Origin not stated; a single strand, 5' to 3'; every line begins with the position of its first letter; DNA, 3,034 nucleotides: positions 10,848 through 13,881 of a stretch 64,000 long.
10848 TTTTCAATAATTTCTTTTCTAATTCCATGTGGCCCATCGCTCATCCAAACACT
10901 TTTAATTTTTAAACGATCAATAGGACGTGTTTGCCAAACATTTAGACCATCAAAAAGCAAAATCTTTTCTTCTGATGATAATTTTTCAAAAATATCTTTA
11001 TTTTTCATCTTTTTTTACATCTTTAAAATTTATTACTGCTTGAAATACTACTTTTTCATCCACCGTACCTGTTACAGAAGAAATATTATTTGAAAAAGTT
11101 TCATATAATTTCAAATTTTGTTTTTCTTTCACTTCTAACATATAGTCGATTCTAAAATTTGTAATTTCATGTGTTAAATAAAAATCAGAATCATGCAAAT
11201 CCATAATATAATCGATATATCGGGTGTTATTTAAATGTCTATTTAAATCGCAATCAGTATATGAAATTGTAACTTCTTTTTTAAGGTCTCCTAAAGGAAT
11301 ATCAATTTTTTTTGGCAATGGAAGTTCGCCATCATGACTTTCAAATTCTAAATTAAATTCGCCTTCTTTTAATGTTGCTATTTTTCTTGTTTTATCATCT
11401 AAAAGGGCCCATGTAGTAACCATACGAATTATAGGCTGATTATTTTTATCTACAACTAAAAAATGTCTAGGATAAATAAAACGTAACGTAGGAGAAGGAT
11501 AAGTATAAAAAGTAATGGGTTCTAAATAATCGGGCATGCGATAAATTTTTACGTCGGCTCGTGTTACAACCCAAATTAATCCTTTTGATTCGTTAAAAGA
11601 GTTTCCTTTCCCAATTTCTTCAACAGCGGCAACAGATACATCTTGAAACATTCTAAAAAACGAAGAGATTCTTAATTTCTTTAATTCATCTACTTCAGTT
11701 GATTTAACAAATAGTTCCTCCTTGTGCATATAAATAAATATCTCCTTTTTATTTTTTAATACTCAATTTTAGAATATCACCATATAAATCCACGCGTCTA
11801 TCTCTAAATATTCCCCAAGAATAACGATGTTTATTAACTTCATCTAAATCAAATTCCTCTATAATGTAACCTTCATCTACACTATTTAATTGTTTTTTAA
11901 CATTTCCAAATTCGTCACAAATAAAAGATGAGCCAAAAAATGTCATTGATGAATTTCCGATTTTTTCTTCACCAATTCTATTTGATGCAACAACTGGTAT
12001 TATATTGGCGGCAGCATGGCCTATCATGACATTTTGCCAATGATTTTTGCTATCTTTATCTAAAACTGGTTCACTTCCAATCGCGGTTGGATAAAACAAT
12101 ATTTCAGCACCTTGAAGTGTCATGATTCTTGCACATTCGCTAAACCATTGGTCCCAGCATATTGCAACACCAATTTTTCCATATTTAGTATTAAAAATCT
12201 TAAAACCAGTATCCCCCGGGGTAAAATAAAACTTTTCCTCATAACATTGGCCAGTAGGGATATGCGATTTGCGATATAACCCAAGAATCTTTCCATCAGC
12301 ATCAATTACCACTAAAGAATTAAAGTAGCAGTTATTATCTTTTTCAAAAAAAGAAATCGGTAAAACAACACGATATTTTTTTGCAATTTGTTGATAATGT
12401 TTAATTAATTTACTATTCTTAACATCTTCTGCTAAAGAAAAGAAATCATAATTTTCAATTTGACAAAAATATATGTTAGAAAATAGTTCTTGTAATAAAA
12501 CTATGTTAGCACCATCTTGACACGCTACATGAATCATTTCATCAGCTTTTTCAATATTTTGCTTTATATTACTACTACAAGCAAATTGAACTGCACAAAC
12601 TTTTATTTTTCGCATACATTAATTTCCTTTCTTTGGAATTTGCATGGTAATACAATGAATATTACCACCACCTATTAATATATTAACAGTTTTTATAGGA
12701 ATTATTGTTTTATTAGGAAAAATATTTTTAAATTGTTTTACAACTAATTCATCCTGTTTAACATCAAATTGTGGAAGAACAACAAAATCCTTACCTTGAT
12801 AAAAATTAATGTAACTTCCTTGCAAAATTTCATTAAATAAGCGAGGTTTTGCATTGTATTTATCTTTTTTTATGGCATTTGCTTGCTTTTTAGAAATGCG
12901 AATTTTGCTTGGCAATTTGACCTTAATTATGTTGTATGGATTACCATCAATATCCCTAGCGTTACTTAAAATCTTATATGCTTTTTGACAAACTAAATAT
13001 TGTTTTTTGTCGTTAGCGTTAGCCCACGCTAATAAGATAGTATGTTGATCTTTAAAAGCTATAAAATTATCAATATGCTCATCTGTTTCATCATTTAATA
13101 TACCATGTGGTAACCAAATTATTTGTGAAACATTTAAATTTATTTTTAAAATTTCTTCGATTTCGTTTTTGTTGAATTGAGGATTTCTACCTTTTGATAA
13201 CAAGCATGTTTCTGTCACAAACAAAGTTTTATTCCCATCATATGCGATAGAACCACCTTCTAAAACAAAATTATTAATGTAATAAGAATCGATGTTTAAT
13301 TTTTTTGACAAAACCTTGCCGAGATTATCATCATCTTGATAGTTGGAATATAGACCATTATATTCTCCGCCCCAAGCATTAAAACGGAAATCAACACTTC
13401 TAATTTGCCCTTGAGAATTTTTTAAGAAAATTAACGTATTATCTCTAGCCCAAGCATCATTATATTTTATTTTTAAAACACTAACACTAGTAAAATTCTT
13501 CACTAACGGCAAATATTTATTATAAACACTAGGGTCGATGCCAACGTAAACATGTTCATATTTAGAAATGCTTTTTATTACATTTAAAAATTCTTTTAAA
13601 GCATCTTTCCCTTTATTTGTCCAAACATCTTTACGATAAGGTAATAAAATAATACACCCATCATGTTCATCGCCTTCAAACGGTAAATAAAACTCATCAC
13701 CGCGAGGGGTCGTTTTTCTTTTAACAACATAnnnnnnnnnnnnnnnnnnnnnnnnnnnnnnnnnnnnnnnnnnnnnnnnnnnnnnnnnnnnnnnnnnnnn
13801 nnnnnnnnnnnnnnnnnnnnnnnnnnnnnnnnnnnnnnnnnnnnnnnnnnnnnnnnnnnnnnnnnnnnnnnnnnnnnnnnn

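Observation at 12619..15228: Single-polypeptide fusion of arginine decarboxylase and agmatine deiminase, immediately followed by aguB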

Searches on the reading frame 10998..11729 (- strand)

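Call 3: search_protein_families(library=pfam, proteins=[window:10998-11729:-], max_evalue=0.01)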
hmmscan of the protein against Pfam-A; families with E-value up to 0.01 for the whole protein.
window:10998-11729:- (243 aa): 3 families
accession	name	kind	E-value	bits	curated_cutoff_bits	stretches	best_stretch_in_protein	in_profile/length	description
PF01643.23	Acyl-ACP_TE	-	3.9e-22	78.8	23.7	1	2-121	4-124/131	Acyl-ACP thioesterase N-terminal domain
PF20791.3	Acyl-ACP_TE_C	-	1.5e-12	48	21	1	150-211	9-70/101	Acyl-ACP thioesterase C-terminal domain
PF13279.12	4HBT_2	-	1.6e-06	29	25.5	0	158-181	4-27/122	Thioesterase-like superfamily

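Call 4: search_protein_families(library=ncbifam, proteins=[window:10998-11729:-], max_evalue=0.01)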
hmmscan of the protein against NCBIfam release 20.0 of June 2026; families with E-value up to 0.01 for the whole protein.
window:10998-11729:- (243 aa): 0 families

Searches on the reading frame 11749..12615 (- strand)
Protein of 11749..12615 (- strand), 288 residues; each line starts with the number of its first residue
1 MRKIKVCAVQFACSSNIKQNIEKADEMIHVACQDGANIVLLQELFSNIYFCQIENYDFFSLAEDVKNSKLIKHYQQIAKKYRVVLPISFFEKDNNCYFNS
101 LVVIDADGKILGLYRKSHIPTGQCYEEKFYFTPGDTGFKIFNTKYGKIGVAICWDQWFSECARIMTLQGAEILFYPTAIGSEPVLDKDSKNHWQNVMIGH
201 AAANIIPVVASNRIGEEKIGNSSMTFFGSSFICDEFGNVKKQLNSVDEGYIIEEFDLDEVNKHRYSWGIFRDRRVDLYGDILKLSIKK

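Call 3: search_protein_families(library=pfam, proteins=[window:11749-12615:-], max_evalue=0.01)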
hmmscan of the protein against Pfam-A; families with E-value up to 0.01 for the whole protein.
window:11749-12615:- (288 aa): 1 family
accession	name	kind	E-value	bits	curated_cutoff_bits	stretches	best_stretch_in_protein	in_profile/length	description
PF00795.27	CN_hydrolase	-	1.2e-51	176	23.2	1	6-264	2-255/256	Carbon-nitrogen hydrolase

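Call 4: search_protein_families(library=ncbifam, proteins=[window:11749-12615:-], max_evalue=0.01)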
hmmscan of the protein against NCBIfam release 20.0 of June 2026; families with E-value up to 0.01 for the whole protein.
window:11749-12615:- (288 aa): 12 families
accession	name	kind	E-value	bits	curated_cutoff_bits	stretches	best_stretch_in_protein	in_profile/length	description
TIGR03381.1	agmatine_aguB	equivalog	2.5e-129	430.6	410.25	1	4-280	1-278/279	N-carbamoylputrescine amidase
NF040852.1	nitrile_Arch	equivalog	2.3e-33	115.5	500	1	7-278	4-260/262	nitrilase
NF010588.0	PRK13981.1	equivalog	8.8e-25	87.1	479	1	6-259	7-248/546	NAD+ synthase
NF033621.1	de_GSH_amidase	exception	3.7e-21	75.6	355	1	5-274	1-254/260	deaminated glutathione amidase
NF009803.0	PRK13287.1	equivalog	8.4e-15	54.4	406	1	13-269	28-271/333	formamidase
NF043013.1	DeGluthAmidYersProt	equivalog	1.5e-13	50.5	500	1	1-243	1-239/278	deaminated glutathione amidase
TIGR04048.1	nitrile_sll0784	equivalog_domain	5e-10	38.8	502.6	1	3-164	2-169/301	Nit6803 family nitrilase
NF002730.0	PRK02628.1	equivalog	5e-09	34.9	473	1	6-274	17-295/677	NAD(+) synthase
TIGR00546.1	lnt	equivalog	5.7e-09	35.6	132.9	1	17-177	180-348/395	apolipoprotein N-acyltransferase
NF007757.0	PRK10438.1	equivalog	2.1e-07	30.5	249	1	35-272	34-249/256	amidohydrolase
NF009802.0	PRK13286.1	equivalog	8.8e-05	21.6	427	1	93-233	111-236/345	aliphatic amidase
NF006173.0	PRK08311.2-1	subfamily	0.0056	16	287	1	54-103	82-131/251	RNA polymerase sigma factor SigI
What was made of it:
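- On N-carbamoylputrescine amidase AguB/NCPAH (TIGR03381; nitrilase superfamily): 430.6 bits vs 410.25 (call 4).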

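Call 74: search_solved_structures(query=window:11749-12615:-, max_evalue=1e-20, show_alignments=1)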
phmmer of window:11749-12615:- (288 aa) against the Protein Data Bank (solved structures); distinct sequences matched with E-value up to 1e-20: 12.
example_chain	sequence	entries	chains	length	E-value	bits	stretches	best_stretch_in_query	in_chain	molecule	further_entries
5h8i_A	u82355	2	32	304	6.4e-105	353.8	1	2-285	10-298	N-carbamoylputrescine amidohydrolase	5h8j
5h8k_A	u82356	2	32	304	1.6e-103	349.2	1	2-285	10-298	N-carbamoylputrescine amidohydrolase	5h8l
6mg6_A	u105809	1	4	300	9.6e-66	225.2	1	9-284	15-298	Carbon-nitrogen hydrolase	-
2vhh_A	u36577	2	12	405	2.1e-31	112.6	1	23-283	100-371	CG3027-PA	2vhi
3ivz_A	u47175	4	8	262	9.5e-31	110.4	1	18-278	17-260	Nitrilase | Beta ureidopropionase (Beta-alanine synthase)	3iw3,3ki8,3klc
1j31_A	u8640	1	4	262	1.4e-30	109.8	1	16-278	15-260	Hypothetical protein PH0642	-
7ovg_A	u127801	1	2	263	2.3e-29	105.8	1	16-278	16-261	CN hydrolase domain-containing protein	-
6ypa_A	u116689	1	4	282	2.9e-29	105.5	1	16-278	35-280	CN hydrolase domain-containing protein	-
2w1v_A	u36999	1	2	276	2.3e-23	86.2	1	4-279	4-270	NITRILASE HOMOLOG 2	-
8pt4_A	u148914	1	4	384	3.3e-22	82.4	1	26-282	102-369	Beta-ureidopropionase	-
1f89_A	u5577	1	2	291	4.1e-22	82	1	2-281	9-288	32.5 KDA PROTEIN YLR351C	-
6ftq_A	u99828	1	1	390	4.4e-22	82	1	26-282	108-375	Beta-ureidopropionase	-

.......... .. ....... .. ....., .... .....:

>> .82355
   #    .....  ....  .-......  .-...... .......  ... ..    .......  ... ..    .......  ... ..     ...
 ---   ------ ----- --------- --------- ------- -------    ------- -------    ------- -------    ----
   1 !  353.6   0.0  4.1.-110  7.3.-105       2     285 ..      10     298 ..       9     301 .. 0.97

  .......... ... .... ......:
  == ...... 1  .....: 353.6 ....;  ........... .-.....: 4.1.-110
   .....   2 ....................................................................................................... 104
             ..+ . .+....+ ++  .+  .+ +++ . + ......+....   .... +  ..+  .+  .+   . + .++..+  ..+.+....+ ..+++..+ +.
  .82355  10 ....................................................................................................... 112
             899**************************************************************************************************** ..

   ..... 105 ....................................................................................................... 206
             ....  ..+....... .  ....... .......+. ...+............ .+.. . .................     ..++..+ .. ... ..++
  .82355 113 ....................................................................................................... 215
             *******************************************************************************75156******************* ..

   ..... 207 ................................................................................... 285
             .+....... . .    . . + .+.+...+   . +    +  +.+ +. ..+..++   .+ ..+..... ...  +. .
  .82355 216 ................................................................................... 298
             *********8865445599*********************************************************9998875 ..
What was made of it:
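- On N-carbamoylputrescine amidase AguB/NCPAH (TIGR03381; nitrilase superfamily): 6.4e-105 to Medicago NCPAH 5H8I, with the motifs QELF, YRKSHIP and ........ identical in the alignment (call 74).
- AguB passes its equivalog cut-off (call 4) and matches Medicago NCPAH at 6e-105 (call 74).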

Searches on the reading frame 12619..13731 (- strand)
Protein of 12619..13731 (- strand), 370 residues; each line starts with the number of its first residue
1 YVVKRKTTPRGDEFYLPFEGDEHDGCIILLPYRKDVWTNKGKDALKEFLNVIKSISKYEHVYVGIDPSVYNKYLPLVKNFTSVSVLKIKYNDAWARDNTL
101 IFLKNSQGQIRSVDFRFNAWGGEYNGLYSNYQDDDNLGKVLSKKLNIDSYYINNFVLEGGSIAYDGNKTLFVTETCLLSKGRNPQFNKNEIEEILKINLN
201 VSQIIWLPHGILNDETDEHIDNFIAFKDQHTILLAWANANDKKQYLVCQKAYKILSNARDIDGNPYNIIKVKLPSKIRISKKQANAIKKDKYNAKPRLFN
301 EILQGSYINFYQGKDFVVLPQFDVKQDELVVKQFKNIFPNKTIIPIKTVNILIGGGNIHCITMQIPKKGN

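Call 23: search_solved_structures(query=window:12619-13731:-, max_evalue=1e-30, show_alignments=2)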
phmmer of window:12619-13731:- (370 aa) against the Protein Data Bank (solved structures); distinct sequences matched with E-value up to 1e-30: 10.
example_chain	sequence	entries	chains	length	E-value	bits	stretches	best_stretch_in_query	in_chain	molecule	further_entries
2jer_A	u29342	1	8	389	2.7e-67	230.8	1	7-368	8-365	AGMATINE DEIMINASE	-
2ewo_A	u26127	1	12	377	8.8e-66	225.8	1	5-366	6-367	Putative agmatine deiminase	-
1vkp_A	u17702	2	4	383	3.8e-63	217.1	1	7-367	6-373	AGMATINE IMINOHYDROLASE | Agmatine deiminase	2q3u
3h7c_X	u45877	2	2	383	4e-63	217.1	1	7-367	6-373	Agmatine deiminase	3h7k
6nib_A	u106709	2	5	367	2.4e-61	211.2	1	13-366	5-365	Porphyromonas-type peptidyl-arginine deiminase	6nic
2cmu_A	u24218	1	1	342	2.2e-43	152.1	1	25-369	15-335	PUTATIVE PEPTIDYL-ARGININE DEIMINASE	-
3hvm_A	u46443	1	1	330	7.3e-43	150.4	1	25-365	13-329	AGMATINE DEIMINASE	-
1xkn_A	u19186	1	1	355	3.2e-39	138.4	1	14-277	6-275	putative peptidyl-arginine deiminase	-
6b10_A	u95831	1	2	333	2.2e-33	119.2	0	20-254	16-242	Putative peptidyl-arginine deiminase family protein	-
6b2w_A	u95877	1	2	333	4.8e-32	114.8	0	20-255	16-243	Putative peptidyl-arginine deiminase family protein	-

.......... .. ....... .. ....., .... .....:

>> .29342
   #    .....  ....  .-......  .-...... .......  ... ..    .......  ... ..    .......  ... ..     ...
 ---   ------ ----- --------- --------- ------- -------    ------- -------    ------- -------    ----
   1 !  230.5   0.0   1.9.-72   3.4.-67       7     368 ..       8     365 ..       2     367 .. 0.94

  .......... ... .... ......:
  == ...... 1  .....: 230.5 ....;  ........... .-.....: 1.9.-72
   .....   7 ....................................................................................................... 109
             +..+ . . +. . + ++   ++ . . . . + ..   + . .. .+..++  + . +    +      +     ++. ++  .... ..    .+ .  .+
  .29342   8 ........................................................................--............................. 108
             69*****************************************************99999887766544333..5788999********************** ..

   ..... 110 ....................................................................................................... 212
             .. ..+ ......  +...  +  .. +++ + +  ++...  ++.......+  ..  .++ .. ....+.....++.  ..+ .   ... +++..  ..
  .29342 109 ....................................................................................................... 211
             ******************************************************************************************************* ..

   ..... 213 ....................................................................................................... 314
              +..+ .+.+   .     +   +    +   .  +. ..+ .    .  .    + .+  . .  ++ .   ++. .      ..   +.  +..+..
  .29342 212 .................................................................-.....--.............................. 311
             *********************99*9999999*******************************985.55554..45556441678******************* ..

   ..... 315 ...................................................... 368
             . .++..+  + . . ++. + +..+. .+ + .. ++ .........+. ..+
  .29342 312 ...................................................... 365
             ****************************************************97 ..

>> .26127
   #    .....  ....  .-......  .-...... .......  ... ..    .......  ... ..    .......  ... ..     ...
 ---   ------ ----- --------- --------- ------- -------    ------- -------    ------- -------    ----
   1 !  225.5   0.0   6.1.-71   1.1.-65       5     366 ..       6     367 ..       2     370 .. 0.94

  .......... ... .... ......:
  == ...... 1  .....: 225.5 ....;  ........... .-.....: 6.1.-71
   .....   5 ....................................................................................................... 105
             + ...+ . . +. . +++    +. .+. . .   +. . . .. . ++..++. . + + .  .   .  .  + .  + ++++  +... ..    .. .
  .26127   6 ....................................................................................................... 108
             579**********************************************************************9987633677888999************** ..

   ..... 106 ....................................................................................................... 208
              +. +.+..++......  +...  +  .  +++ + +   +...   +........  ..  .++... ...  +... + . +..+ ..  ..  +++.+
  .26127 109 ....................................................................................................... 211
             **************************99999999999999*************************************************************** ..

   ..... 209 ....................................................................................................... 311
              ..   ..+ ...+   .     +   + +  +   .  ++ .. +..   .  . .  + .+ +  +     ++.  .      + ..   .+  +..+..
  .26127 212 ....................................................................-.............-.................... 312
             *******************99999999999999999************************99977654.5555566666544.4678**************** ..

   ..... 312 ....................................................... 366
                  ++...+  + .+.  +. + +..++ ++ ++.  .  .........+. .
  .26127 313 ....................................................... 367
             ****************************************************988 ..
